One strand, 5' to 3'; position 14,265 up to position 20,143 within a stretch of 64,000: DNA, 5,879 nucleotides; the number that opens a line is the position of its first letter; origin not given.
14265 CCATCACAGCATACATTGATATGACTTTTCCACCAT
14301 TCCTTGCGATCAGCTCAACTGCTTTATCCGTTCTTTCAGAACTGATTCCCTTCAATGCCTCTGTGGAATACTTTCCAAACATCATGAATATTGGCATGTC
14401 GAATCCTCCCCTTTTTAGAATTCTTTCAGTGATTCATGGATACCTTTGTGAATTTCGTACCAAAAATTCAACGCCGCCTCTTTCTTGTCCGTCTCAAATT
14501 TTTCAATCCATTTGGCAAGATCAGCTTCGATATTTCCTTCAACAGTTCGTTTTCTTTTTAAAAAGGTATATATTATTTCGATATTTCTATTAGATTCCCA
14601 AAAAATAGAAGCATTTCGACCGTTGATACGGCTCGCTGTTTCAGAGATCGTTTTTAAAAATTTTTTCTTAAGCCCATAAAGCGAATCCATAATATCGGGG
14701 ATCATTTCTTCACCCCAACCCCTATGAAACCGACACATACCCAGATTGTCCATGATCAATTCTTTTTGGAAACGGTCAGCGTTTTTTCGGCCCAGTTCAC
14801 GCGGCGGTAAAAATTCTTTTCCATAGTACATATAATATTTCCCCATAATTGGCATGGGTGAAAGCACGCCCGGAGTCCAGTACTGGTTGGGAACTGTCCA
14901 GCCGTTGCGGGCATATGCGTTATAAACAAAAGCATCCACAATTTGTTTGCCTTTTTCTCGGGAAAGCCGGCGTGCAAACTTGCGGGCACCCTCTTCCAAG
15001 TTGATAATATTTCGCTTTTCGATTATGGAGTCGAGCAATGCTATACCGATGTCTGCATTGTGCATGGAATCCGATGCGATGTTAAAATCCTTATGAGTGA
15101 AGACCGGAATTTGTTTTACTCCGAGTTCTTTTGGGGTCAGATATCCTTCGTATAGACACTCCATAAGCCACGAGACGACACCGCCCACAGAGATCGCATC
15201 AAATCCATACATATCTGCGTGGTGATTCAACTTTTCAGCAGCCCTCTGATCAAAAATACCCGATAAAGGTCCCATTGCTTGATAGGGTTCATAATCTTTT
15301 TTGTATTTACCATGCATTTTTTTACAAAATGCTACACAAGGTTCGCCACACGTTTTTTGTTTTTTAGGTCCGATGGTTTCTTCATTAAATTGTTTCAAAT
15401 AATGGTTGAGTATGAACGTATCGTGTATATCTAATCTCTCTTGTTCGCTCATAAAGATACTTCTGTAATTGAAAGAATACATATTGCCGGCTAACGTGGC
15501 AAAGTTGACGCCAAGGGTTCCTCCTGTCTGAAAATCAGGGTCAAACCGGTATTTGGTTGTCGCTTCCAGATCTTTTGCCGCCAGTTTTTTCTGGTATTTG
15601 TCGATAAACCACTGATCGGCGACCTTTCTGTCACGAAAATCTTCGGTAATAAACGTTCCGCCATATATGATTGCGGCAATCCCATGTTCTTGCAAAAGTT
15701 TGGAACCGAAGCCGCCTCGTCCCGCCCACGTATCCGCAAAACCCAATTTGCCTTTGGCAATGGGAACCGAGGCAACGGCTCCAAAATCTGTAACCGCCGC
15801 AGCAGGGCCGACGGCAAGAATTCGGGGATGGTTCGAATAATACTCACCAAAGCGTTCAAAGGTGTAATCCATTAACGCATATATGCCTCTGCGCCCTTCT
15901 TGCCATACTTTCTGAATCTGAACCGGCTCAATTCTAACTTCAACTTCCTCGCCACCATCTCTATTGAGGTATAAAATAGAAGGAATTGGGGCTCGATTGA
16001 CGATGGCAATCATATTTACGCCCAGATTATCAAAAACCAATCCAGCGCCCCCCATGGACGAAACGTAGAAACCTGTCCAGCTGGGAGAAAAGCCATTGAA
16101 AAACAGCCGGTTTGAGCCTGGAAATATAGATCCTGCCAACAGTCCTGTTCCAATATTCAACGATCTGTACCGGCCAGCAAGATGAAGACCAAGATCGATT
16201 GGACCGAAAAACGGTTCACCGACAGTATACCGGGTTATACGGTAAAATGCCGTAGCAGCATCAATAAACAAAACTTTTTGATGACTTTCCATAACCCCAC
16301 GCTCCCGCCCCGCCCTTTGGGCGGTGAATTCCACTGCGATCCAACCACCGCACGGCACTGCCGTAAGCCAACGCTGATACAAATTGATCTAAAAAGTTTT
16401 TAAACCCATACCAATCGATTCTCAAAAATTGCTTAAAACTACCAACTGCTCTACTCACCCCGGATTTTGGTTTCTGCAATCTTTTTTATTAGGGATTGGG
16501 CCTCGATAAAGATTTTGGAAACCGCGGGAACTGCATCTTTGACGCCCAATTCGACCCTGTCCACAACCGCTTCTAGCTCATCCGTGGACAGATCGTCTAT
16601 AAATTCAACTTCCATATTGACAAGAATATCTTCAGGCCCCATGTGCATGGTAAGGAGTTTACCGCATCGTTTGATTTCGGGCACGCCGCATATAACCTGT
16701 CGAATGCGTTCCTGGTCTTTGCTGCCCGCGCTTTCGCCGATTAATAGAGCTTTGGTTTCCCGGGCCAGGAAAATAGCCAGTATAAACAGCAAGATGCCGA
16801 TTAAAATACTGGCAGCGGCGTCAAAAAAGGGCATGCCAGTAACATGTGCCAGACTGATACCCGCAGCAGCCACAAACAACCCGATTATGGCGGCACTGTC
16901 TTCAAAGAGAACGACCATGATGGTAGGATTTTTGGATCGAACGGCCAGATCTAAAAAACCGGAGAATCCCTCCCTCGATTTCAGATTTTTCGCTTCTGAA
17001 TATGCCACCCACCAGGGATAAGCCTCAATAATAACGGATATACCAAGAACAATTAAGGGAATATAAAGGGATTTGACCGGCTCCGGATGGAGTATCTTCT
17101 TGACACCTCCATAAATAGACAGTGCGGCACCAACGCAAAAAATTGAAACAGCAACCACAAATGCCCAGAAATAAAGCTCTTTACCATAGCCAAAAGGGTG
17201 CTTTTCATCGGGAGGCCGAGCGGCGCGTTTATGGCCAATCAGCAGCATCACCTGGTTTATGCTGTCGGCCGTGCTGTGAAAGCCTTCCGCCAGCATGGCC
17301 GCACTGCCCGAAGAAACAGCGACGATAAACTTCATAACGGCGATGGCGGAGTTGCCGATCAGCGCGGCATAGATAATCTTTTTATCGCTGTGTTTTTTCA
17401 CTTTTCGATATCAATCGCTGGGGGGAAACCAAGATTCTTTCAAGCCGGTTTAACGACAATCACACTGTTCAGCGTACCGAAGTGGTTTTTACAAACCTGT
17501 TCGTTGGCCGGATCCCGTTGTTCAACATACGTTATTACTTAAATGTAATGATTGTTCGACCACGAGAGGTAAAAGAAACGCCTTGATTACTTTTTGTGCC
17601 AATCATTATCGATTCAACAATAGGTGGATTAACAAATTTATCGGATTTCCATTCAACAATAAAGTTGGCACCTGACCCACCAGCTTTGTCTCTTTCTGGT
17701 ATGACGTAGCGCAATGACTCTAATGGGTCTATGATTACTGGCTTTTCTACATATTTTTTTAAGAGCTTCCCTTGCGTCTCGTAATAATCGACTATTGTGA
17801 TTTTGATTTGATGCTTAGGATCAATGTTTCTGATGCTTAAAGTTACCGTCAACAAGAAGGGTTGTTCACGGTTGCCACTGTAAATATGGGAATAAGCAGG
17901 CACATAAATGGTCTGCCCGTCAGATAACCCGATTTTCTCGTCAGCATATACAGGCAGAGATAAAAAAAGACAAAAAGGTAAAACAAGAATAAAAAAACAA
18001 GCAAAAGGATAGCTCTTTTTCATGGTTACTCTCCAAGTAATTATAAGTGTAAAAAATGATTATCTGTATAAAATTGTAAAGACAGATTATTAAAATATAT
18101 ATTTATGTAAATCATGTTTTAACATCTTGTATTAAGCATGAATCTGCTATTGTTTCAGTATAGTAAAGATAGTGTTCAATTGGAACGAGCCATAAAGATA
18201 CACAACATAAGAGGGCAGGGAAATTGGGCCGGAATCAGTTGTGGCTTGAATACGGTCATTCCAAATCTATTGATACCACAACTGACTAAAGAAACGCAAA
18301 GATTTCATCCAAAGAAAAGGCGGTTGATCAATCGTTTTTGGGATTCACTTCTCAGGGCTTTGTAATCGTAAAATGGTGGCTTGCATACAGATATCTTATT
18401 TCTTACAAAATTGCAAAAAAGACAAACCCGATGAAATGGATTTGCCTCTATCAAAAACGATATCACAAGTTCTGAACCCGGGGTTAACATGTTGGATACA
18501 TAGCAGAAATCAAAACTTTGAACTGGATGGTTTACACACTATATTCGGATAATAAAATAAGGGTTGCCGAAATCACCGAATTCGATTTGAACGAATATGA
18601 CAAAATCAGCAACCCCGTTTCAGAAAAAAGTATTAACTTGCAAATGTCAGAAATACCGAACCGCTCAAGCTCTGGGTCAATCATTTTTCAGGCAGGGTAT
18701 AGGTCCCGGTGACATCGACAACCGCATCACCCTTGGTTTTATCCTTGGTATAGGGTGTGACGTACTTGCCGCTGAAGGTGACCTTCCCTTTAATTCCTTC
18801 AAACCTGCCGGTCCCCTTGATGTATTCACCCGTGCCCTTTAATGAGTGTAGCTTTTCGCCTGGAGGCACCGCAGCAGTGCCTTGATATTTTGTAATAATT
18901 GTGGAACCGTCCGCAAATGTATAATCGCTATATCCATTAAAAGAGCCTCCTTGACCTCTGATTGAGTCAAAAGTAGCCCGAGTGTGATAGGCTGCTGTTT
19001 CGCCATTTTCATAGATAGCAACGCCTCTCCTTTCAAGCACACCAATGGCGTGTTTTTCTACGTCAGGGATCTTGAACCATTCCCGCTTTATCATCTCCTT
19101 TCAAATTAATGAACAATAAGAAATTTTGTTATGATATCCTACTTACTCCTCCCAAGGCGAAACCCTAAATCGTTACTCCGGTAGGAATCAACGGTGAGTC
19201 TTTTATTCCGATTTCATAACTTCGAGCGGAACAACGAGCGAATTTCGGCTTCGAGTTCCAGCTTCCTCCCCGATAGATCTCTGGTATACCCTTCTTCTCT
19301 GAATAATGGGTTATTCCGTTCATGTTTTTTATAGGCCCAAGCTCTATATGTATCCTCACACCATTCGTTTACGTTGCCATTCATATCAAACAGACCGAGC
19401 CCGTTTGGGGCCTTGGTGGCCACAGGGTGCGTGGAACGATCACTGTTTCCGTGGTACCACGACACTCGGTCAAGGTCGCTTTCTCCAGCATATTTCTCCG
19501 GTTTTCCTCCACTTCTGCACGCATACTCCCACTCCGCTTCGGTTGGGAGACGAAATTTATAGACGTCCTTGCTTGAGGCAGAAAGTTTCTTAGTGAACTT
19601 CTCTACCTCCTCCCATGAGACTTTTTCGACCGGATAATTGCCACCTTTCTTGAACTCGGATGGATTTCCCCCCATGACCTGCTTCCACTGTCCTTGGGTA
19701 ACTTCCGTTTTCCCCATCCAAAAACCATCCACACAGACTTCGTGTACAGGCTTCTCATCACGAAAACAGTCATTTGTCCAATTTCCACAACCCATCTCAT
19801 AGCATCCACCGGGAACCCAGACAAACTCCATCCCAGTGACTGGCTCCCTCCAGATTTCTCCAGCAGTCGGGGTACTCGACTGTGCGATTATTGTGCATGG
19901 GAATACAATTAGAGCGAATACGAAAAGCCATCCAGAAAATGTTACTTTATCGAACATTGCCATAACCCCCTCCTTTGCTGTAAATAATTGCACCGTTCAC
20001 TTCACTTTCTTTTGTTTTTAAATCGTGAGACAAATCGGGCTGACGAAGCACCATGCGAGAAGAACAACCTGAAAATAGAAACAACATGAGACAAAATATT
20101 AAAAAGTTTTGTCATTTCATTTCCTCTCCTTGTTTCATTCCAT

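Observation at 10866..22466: Island-specific family of ~120-135-nt repeats, each ending in an intrinsic terminator, interleaved with single small genes (cassette-like array)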

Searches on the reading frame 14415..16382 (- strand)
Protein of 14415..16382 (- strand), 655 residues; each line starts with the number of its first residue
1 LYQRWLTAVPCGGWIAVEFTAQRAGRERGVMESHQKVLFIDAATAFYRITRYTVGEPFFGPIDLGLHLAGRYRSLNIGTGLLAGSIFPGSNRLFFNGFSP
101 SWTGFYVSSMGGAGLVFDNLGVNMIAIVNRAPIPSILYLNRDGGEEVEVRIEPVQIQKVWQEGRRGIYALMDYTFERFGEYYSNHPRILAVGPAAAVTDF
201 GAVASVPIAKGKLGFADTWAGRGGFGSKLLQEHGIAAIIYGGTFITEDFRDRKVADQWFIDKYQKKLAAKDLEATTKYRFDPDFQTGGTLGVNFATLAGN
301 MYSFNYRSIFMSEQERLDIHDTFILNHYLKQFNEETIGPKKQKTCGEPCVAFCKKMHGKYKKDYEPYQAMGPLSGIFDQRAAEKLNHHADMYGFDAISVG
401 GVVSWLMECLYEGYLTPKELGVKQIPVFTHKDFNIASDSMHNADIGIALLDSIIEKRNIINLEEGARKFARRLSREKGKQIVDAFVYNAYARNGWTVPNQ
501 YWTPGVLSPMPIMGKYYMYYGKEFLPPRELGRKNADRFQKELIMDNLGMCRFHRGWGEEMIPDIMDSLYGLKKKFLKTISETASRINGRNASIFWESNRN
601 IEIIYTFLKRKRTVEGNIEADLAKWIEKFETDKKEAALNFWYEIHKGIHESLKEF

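Call 10: search_protein_families(library=pfam, proteins=[window:14415-16382:-], max_evalue=0.01)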
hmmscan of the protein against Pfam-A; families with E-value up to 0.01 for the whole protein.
window:14415-16382:- (655 aa): 2 families
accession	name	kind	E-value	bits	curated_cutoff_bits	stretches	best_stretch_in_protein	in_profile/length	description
PF01314.23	AFOR_C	-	5.5e-18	65.7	27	1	291-571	28-301/385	Aldehyde ferredoxin oxidoreductase, domains 2 & 3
PF02730.20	AFOR_N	-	6.7e-15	55.8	29.8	1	71-242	50-198/199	Aldehyde ferredoxin oxidoreductase, N-terminal domain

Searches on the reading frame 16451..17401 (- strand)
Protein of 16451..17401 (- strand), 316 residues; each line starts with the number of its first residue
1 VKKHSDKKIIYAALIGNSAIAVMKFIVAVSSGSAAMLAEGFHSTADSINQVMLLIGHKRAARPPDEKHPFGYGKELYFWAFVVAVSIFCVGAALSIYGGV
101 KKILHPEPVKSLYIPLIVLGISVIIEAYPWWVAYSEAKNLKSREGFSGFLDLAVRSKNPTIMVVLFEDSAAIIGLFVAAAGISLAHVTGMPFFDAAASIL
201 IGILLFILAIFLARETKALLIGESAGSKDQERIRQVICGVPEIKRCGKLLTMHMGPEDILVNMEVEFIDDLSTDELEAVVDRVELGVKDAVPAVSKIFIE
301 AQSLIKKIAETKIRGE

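Call 10: search_protein_families(library=pfam, proteins=[window:16451-17401:-], max_evalue=0.01)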
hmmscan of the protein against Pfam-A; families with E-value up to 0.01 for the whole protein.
window:16451-17401:- (316 aa): 2 families
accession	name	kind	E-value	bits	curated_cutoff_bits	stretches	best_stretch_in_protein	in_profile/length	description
PF01545.26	Cation_efflux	-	1.7e-40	139.4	26.6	1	11-220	2-197/198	Cation efflux family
PF16916.11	ZT_dimer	-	8e-07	29.4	26.7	1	228-299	4-73/78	Dimerisation domain of Zinc Transporter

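Call 21: find_encoding_contigs(protein=window:16451-17401:-, flank=10000, max_places=10)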
Protein window:16451-17401:- (316 aa): 6 contigs read that carry it; 6 places shown.
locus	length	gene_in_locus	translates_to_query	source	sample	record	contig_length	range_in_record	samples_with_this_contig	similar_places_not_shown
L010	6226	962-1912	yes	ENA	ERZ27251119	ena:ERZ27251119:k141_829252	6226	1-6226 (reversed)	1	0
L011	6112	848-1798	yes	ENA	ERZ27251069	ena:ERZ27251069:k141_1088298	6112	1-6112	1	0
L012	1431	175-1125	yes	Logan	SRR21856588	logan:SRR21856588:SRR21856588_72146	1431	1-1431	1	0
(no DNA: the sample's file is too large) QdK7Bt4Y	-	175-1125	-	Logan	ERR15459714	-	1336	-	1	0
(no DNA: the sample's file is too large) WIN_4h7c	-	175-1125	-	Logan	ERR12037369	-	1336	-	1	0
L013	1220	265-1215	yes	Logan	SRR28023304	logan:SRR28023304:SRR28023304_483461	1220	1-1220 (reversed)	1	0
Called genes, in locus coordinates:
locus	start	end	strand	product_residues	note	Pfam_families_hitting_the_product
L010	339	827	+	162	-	PF11322:DUF3124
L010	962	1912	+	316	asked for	PF01545:Cation_efflux, PF16916:ZT_dimer (weak)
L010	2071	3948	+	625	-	PF02730:AFOR_N, PF01314:AFOR_C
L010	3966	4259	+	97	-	PF08734:GYD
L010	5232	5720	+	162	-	PF00027:cNMP_binding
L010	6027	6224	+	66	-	?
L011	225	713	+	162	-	PF11322:DUF3124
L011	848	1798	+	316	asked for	PF01545:Cation_efflux, PF16916:ZT_dimer (weak)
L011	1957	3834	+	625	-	PF02730:AFOR_N, PF01314:AFOR_C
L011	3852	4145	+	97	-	PF08734:GYD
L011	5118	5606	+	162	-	PF00027:cNMP_binding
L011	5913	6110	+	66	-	?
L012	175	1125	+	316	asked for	PF01545:Cation_efflux, PF16916:ZT_dimer (weak)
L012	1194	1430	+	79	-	?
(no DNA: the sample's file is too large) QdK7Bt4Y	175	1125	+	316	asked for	PF01545:Cation_efflux, PF16916:ZT_dimer (weak)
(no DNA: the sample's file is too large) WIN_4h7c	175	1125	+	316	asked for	PF01545:Cation_efflux, PF16916:ZT_dimer (weak)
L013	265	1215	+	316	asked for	PF01545:Cation_efflux, PF16916:ZT_dimer (weak)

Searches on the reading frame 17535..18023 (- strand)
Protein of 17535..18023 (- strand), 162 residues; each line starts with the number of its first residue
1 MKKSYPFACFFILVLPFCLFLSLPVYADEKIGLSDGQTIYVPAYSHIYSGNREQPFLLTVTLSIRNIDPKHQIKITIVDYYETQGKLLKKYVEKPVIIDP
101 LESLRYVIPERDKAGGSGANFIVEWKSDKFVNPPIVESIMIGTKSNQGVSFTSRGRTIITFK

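Call 10: search_protein_families(library=pfam, proteins=[window:17535-18023:-], max_evalue=0.01)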
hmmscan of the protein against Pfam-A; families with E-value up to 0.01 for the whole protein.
window:17535-18023:- (162 aa): 1 family
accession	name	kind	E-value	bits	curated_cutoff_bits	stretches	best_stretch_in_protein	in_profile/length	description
PF11322.13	DUF3124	-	1.4e-53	180.7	27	1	36-158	1-123/123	Protein of unknown function (DUF3124)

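Call 18: find_encoding_contigs(protein=window:17535-18023:-, flank=10000, max_places=10)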
Protein window:17535-18023:- (162 aa): no gene with exactly this product is on record in the collection.
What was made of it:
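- Tried and rejected: It returned nothing (call 18).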

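Call 19: list_cluster_members(proteins=[window:17535-18023:-, window:18681-19094:-, window:19214-19993:-, window:20002-20169:-, window:21440-21679:-, window:21893-22048:-, window:22571-23416:-, window:16451-17401:-, window:11029-11478:-, window:14104-14397:-])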
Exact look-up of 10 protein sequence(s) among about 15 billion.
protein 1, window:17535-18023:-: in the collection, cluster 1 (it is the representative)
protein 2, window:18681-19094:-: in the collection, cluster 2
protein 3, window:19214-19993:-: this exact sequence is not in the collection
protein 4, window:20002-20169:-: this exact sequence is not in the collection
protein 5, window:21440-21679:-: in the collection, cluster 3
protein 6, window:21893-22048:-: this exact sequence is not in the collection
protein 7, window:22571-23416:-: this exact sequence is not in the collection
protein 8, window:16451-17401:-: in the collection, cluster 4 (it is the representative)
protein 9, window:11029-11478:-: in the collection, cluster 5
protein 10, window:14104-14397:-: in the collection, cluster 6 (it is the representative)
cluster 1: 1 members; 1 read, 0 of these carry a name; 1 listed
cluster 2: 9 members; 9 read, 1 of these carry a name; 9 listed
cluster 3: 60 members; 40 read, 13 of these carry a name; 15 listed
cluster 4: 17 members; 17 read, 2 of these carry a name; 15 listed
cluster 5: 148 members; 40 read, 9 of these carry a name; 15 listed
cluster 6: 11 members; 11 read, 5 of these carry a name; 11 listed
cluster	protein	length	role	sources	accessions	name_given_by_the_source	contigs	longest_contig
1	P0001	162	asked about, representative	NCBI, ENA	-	-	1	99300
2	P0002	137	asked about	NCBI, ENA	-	-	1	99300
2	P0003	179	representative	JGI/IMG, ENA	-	-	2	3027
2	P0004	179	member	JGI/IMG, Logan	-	hypothetical protein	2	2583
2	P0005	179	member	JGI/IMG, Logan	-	-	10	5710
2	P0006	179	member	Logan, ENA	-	-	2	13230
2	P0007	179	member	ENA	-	-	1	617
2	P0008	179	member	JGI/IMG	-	-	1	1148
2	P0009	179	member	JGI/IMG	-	-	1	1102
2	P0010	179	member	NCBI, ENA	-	-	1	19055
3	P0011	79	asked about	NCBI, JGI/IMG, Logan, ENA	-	-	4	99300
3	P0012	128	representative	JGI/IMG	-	hypothetical protein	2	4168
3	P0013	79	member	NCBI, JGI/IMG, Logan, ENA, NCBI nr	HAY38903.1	MAG TPA: hypothetical protein DCY53_05885 [Desulfobacteraceae bacterium] | hypothetical protein [Desulfobacteraceae bacterium]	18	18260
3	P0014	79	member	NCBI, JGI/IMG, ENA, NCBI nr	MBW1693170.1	MAG: hypothetical protein JRJ41_03220 [Deltaproteobacteria bacterium] | hypothetical protein | hypothetical protein [Deltaproteobacteria bacterium]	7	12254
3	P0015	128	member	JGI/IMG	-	hypothetical protein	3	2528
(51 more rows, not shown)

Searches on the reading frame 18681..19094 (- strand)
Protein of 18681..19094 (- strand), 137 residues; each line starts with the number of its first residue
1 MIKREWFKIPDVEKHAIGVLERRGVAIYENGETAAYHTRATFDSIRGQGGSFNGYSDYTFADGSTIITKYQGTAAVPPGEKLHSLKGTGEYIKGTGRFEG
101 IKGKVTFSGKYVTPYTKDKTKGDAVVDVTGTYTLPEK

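Call 10: search_protein_families(library=pfam, proteins=[window:18681-19094:-], max_evalue=0.01)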
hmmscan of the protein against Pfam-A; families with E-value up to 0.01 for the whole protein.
window:18681-19094:- (137 aa): 0 families

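Call 59: search_protein_families(library=ncbifam, proteins=[window:18681-19094:-], max_evalue=0.001)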
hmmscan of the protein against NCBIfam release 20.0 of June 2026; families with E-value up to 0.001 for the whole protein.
window:18681-19094:- (137 aa): 0 families

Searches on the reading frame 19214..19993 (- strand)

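Call 10: search_protein_families(library=pfam, proteins=[window:19214-19993:-], max_evalue=0.01)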
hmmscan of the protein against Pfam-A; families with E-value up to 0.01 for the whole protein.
window:19214-19993:- (259 aa): 1 family
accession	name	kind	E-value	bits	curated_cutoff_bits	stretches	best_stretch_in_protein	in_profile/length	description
PF03781.23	FGE-sulfatase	-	3.9e-37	128.7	23.3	1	56-227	4-204/255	Sulfatase-modifying factor enzyme 1-like domain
